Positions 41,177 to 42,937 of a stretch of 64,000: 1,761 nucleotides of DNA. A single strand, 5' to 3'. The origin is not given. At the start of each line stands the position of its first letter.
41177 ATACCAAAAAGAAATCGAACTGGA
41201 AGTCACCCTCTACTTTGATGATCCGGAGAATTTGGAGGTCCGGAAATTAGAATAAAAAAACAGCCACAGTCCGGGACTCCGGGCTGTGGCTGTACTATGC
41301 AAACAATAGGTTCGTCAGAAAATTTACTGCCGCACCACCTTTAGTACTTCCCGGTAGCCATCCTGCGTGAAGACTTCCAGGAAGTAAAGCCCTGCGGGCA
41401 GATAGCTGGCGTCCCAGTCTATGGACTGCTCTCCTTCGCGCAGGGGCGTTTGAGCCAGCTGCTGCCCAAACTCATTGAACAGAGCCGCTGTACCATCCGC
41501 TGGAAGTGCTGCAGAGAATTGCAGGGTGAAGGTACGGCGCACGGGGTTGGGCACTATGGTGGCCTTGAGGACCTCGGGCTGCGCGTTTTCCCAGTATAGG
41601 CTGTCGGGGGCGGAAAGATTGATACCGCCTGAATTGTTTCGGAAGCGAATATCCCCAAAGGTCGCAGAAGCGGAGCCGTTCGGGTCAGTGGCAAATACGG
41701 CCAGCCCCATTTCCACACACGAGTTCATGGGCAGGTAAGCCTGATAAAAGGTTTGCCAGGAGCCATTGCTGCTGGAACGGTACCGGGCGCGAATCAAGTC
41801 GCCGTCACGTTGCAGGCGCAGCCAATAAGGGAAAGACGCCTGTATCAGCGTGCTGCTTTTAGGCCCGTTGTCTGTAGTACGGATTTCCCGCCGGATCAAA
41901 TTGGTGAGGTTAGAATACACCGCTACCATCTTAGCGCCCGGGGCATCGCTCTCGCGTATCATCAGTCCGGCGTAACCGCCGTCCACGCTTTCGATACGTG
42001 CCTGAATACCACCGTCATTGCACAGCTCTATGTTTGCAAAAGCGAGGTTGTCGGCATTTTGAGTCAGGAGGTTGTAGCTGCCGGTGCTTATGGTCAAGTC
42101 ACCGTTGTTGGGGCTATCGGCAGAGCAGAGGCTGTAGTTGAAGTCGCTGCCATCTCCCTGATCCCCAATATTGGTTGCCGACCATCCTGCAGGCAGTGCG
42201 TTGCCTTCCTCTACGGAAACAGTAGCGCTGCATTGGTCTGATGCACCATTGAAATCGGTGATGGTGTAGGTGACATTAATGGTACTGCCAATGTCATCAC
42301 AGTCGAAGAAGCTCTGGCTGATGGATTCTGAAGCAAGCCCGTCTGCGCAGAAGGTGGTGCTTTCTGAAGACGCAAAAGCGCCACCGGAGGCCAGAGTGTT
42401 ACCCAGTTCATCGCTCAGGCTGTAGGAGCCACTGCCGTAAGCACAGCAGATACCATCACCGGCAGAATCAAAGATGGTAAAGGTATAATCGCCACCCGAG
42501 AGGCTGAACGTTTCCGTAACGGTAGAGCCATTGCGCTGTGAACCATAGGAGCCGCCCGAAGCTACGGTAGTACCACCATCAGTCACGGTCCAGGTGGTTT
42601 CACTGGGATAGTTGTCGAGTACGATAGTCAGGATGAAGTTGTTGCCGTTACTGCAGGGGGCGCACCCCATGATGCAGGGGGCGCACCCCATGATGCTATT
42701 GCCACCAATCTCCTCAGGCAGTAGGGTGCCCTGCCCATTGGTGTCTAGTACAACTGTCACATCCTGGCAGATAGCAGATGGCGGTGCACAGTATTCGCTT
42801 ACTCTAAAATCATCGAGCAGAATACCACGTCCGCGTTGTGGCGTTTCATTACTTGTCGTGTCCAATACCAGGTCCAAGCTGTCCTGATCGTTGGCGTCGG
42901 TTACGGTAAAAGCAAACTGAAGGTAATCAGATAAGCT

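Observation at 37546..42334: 1.15-kb near-identical segmental duplication carrying a gene 3' end, a terminator and a fragment of the neighbouring gene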

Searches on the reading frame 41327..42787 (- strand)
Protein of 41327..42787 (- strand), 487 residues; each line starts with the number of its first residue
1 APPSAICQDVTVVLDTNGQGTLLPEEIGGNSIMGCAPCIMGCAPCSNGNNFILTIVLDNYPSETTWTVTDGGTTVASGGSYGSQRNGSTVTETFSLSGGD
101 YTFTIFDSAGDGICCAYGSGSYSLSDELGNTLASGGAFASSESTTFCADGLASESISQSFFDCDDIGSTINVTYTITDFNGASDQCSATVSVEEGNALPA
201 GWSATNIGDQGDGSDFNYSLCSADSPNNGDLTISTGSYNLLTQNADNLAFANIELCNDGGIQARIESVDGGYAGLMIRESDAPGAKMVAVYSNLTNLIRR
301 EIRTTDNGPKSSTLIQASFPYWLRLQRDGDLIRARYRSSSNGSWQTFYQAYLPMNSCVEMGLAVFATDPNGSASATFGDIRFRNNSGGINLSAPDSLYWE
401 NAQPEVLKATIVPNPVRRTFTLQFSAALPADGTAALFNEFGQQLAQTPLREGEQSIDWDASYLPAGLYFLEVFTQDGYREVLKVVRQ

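Call 72: predict_structure(alignment_id=A1)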
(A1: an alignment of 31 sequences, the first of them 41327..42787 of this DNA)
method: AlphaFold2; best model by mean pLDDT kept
length: 487 residues; sequences in the alignment: 31
mean_pLDDT: 75.7   pTM: 0.51
mean pLDDT of the five models: 75.7, 73.7, 73.4, 72.1, 72.0
residues with pLDDT >= 90: 110; 70-90: 243; 50-70: 73; < 50: 61
segments of 3 or more residues with pLDDT < 50: 1-6, 29-48, 112-118, 145-151, 387-405
pLDDT, mean of each block of 10 residues (from residue 1): 50 65 56 29 42 80 81 84 79 77 72 46 77 64 47 73 79 72 74 73 81 80 61 78 72 88 91 93 89 88 89 83 87 85 81 91 87 88 59 36 60 85 89 95 95 91 92 91 90
secondary structure, 60 per line:
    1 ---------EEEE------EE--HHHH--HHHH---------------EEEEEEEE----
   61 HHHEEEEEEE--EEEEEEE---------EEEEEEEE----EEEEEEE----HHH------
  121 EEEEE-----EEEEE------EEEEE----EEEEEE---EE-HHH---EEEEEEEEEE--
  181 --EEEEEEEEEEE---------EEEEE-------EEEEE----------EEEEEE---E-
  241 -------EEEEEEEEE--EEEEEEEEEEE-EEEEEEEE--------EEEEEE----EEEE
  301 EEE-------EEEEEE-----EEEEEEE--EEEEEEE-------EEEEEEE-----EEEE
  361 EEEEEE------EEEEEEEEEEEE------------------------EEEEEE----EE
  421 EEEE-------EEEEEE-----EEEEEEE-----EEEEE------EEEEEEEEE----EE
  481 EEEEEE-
elements in order: E10-13 H24-27 H30-33 E49-56 E64-70 E73-79 E89-96 E101-107 E121-125 E131-135 E142-146 E151-156 E169-178 E183-193 E203-207 E215-219 E230-235 E248-256 E259-269 E271-278 E287-292 E297-303 E311-316 E322-328 E331-337 E345-351 E357-366 E373-384 E409-414 E419-424 E432-437 E443-449 E455-459 E466-474 E479-486

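Call 74: fold_search(model_id=the predicted structure, library=pdb)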
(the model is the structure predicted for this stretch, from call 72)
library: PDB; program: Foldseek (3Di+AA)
matches with E <= 10: 1640; with E <= 0.001: 111
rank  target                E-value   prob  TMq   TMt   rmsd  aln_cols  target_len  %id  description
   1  3o12                  7.1e-08  1.00  0.31  0.76   3.6       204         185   15  The crystal structure of a functionally unknown protein from Saccharomyces cerevisiae. (released 2010-09-15)
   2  3mep_A                1.7e-07  1.00  0.29  0.71   4.5       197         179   14  Crystal Structure of ECA2234 protein from Erwinia carotovora, Northeast Structural Genomics Consortium Target EwR44 (released 2010-04-14)
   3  3mep_C                3.1e-07  1.00  0.26  0.67   4.1       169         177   15  Crystal Structure of ECA2234 protein from Erwinia carotovora, Northeast Structural Genomics Consortium Target EwR44 (released 2010-04-14)
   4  3mep_B                3.5e-07  1.00  0.26  0.66   4.1       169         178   15  Crystal Structure of ECA2234 protein from Erwinia carotovora, Northeast Structural Genomics Consortium Target EwR44 (released 2010-04-14)
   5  9flp_A                2.1e-06  0.91  0.12  0.07  48.8       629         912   14  CryoEM structure of the neck (1403-2314) in the grappling hook protein A (GhpA) in the bacterium Aureispira sp. CCB-QB (released 2024-10-16)
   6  5z5d                  2.9e-06  1.00  0.24  0.24  21.2       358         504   12  Crystal structure of a thermostable glycoside hydrolase family 43 {beta}-1,4-xylosidase from Geobacillus thermoleovorans (released 2018-04-25)
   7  7ad6_B                5.4e-06  0.89  0.13  0.10  39.1       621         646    9  Crystal structure of human complement C5 in complex with the K92 bovine knob domain peptide. (released 2021-03-10)
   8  5jpm_A                8.8e-06  0.97  0.15  0.12  40.6       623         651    9  Structure of the complex of human complement C4 with MASP-2 rebuilt using iMDFF (released 2016-08-10)
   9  7jrl                  9.2e-06  0.99  0.12  0.13  31.4       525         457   11  The structure of CBM51-2 in complex with GlcNAc and INT domains from Clostridium perfringens ZmpB (released 2021-02-03)
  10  7jrm                  1.1e-05  0.98  0.13  0.14  30.0       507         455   11  The structure of CBM51-2 and INT domains from Clostridium perfringens ZmpB (released 2021-02-03)
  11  3pvm_A                2.1e-05  0.80  0.13  0.05  38.7       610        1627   10  Structure of Complement C5 in Complex with CVF (released 2011-01-19)
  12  3frp_A                2.2e-05  0.84  0.14  0.11  38.1       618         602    7  Crystal Structure of Cobra Venom Factor, a Co-factor for C3- and C5 convertase CVFBb (released 2009-04-28)
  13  8cml_E                2.2e-05  0.77  0.13  0.10  38.2       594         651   10  Cryo-EM structure of complement C5 in complex with nanobodies UNbC5-1 and UNbC5-2 (released 2023-09-27)
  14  4es8_A                2.6e-05  1.00  0.16  0.24  17.0       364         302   10  Crystal Structure of the adhesin domain of Epf from Streptococcus pyogenes in P212121 (released 2012-09-19)
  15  7b2m_A                2.6e-05  0.94  0.14  0.11  40.1       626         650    8  Cryo-EM structure of complement C4b in complex with nanobody E3 (released 2022-03-02)
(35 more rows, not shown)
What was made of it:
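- Tried and rejected: The fold search was needed (call 74).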
